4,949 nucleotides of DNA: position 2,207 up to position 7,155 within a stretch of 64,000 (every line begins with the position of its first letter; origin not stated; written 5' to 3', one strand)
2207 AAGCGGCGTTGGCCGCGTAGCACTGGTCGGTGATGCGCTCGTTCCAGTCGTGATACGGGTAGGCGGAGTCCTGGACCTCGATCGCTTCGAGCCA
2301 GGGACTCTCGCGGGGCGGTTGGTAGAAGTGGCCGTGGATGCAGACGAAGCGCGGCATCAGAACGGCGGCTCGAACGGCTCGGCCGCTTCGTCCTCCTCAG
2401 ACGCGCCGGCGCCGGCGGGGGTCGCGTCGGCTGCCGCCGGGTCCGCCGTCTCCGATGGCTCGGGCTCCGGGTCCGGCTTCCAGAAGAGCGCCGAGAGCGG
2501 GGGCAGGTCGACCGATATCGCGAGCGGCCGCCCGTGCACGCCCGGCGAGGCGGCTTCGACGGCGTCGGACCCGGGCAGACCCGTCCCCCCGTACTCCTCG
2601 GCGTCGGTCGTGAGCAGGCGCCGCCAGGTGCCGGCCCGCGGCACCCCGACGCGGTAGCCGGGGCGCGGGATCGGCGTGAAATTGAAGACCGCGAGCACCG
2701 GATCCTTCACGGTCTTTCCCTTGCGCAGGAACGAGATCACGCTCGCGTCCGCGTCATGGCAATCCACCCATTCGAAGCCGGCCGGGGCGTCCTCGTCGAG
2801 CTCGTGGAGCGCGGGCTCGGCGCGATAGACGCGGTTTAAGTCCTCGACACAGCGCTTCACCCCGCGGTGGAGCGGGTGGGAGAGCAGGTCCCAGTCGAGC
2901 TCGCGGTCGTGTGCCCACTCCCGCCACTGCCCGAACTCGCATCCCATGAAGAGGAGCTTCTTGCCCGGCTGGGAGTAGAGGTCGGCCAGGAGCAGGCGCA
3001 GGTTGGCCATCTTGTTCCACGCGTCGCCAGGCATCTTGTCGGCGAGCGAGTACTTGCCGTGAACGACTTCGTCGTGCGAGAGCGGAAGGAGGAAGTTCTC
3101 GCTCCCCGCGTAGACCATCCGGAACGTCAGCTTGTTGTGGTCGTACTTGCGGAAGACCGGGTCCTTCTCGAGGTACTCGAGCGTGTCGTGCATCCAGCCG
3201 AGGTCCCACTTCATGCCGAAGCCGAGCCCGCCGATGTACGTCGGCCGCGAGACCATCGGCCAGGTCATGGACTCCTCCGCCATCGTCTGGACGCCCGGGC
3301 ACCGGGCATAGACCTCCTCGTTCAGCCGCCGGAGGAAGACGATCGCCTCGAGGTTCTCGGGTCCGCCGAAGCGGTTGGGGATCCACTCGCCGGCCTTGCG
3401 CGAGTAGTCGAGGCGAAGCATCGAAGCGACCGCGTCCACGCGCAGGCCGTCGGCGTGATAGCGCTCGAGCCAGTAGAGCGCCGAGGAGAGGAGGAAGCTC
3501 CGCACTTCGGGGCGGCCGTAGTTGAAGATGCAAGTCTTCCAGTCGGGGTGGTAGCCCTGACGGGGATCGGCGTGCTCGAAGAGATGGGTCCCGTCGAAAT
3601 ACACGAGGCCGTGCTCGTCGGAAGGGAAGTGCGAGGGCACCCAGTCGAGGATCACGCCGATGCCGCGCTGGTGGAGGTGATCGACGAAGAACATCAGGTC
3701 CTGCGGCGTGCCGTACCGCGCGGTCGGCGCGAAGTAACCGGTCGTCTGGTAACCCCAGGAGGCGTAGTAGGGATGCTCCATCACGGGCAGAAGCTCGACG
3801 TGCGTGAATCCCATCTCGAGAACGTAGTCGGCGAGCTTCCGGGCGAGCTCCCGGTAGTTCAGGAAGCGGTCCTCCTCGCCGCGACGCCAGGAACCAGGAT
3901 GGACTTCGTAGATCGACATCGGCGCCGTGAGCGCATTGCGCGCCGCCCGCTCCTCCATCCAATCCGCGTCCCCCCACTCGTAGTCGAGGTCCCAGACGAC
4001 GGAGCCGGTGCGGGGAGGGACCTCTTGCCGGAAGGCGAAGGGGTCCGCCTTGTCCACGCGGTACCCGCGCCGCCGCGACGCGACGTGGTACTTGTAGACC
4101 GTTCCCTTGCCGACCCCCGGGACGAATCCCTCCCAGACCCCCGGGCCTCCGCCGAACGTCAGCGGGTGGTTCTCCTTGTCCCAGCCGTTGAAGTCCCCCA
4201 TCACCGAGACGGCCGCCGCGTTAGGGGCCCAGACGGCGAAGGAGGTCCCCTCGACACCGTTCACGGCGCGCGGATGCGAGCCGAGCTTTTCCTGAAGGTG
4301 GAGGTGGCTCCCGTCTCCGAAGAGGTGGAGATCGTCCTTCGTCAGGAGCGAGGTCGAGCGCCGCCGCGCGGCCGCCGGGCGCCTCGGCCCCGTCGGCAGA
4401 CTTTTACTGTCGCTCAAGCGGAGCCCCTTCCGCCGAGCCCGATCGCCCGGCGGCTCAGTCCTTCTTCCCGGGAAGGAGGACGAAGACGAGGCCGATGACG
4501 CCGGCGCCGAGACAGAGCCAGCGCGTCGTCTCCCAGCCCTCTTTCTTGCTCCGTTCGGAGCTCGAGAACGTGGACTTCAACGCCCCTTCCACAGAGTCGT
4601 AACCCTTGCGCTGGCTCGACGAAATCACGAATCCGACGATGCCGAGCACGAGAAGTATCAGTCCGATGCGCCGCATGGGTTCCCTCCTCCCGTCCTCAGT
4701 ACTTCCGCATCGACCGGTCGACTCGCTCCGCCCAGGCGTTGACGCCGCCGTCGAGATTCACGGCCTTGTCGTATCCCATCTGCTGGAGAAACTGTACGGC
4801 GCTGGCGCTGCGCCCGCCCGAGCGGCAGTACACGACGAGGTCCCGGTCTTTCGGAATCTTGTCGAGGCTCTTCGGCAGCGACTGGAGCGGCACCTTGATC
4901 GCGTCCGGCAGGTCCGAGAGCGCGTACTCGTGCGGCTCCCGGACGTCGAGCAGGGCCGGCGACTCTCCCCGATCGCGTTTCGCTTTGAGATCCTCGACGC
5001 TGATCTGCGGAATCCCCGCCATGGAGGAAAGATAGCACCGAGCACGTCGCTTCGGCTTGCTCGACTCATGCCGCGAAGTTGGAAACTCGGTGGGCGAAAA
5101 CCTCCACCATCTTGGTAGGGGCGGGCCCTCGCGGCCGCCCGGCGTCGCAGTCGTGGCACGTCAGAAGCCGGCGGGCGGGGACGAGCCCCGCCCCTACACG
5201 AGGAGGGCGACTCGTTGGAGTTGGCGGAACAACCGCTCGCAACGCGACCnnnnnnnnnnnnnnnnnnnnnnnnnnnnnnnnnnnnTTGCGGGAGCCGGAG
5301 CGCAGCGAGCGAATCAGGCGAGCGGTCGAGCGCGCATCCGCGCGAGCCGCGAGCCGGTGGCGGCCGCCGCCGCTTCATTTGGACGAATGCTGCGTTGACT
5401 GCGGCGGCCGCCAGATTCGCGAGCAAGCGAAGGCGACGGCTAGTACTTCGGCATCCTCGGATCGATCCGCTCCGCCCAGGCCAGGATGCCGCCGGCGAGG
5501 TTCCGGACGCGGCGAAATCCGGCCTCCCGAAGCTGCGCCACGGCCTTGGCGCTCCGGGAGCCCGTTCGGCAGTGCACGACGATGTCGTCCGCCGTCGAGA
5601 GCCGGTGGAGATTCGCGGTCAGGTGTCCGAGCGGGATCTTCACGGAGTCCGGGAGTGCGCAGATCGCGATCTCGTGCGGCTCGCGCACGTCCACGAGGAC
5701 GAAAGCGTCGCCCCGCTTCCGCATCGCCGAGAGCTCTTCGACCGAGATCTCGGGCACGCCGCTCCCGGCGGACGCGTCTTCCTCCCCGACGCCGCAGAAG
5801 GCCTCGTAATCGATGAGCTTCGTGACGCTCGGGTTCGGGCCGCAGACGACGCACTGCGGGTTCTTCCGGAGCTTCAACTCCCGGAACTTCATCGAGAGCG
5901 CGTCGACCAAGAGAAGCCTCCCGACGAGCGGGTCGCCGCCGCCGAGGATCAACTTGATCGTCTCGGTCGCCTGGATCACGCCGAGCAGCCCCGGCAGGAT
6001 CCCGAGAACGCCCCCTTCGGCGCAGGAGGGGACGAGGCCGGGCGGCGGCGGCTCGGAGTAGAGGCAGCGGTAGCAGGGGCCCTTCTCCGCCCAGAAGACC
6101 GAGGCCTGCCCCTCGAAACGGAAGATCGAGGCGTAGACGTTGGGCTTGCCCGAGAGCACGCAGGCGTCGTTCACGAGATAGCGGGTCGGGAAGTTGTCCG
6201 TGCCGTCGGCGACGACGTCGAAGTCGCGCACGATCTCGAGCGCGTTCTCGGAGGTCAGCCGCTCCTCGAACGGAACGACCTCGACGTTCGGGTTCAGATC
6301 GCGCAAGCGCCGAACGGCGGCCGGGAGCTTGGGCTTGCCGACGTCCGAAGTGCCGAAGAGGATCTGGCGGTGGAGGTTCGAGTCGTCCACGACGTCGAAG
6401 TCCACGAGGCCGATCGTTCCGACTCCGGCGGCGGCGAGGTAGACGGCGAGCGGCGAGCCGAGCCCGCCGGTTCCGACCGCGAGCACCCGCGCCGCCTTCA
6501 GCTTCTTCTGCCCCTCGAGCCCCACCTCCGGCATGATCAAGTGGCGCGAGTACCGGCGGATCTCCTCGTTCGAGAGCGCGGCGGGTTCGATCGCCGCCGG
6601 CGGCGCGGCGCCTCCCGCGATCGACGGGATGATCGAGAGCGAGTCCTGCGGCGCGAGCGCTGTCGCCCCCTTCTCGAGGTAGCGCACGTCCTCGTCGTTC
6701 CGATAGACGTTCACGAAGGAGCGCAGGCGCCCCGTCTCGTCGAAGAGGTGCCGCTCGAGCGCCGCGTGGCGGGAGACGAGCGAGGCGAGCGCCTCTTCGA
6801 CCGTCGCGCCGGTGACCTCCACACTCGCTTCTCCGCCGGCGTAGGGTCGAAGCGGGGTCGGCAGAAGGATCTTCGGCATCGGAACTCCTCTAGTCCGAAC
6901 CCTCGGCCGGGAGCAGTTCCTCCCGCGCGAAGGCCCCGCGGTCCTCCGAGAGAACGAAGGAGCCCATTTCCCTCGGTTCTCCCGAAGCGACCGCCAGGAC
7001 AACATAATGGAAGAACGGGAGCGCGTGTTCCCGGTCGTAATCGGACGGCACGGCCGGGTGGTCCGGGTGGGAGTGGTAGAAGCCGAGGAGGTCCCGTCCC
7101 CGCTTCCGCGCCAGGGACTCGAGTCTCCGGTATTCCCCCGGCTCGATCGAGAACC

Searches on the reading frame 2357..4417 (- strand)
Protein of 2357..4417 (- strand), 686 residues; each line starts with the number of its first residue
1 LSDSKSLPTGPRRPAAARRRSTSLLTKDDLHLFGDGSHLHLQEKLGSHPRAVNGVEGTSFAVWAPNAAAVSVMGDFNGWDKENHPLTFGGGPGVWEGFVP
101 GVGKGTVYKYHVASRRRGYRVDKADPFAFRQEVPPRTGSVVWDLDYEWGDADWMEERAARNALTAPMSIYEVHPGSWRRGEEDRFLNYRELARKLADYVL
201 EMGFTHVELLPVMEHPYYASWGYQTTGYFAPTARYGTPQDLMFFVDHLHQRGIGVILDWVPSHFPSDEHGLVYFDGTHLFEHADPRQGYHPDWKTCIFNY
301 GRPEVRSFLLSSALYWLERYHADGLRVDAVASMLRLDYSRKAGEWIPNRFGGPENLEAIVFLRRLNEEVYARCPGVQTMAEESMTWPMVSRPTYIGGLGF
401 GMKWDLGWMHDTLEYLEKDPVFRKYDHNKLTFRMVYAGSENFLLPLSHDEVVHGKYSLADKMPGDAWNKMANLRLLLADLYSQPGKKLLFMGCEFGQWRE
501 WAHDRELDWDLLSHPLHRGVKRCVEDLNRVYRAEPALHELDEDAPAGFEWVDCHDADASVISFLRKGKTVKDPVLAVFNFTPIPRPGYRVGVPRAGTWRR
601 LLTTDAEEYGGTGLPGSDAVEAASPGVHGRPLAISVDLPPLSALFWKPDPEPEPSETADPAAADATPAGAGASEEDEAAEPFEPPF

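Call 62: search_protein_families(library=pfam, proteins=[window:2357-4417:-], max_evalue=0.001)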
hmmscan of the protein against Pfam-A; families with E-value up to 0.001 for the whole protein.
window:2357-4417:- (686 aa): 3 families
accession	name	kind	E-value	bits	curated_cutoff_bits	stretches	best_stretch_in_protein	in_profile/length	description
PF02806.24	Alpha-amylase_C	-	2.3e-23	82.8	21.2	1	550-648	1-94/95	Alpha amylase, C-terminal all-beta domain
PF02922.24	CBM_48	-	2.3e-21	76.4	22.4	1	44-128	1-83/83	Carbohydrate-binding module 48 (Isoamylase N-terminal domain)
PF00128.31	Alpha-amylase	-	6.2e-16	59.1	22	1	173-270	3-97/446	Alpha amylase, catalytic domain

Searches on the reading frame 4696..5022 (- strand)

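Call 62: search_protein_families(library=pfam, proteins=[window:4696-5022:-], max_evalue=0.001)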
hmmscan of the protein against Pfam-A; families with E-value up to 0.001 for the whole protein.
window:4696-5022:- (108 aa): 1 family
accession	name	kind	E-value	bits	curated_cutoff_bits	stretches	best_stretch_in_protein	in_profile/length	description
PF00581.25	Rhodanese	-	5.3e-22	78.6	22.2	1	8-99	1-101/102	Rhodanese-like domain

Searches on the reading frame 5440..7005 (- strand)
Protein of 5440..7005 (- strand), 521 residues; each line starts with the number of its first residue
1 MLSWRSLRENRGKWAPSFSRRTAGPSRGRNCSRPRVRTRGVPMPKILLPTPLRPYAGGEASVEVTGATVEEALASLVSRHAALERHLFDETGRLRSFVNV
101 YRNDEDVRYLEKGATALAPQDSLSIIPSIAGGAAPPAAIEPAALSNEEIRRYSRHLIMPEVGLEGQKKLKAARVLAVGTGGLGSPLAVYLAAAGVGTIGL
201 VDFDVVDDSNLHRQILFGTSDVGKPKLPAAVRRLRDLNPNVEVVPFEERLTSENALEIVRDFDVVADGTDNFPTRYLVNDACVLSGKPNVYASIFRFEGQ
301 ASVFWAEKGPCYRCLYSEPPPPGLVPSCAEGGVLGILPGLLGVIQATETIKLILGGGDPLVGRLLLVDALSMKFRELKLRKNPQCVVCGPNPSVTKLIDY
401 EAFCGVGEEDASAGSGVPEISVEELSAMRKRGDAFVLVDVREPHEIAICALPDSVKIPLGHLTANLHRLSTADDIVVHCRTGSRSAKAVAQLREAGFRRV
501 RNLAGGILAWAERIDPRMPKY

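Call 62: search_protein_families(library=pfam, proteins=[window:5440-7005:-], max_evalue=0.001)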
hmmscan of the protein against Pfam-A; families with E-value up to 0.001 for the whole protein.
window:5440-7005:- (521 aa): 3 families
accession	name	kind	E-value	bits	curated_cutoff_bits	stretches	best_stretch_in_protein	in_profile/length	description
PF00899.27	ThiF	-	7.1e-83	277.8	28.1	1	152-386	1-237/238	ThiF family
PF00581.25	Rhodanese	-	1.1e-15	58.3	22.2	1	421-512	1-101/102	Rhodanese-like domain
PF02597.26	ThiS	-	1.9e-11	44.8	22.5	1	46-132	1-76/76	ThiS family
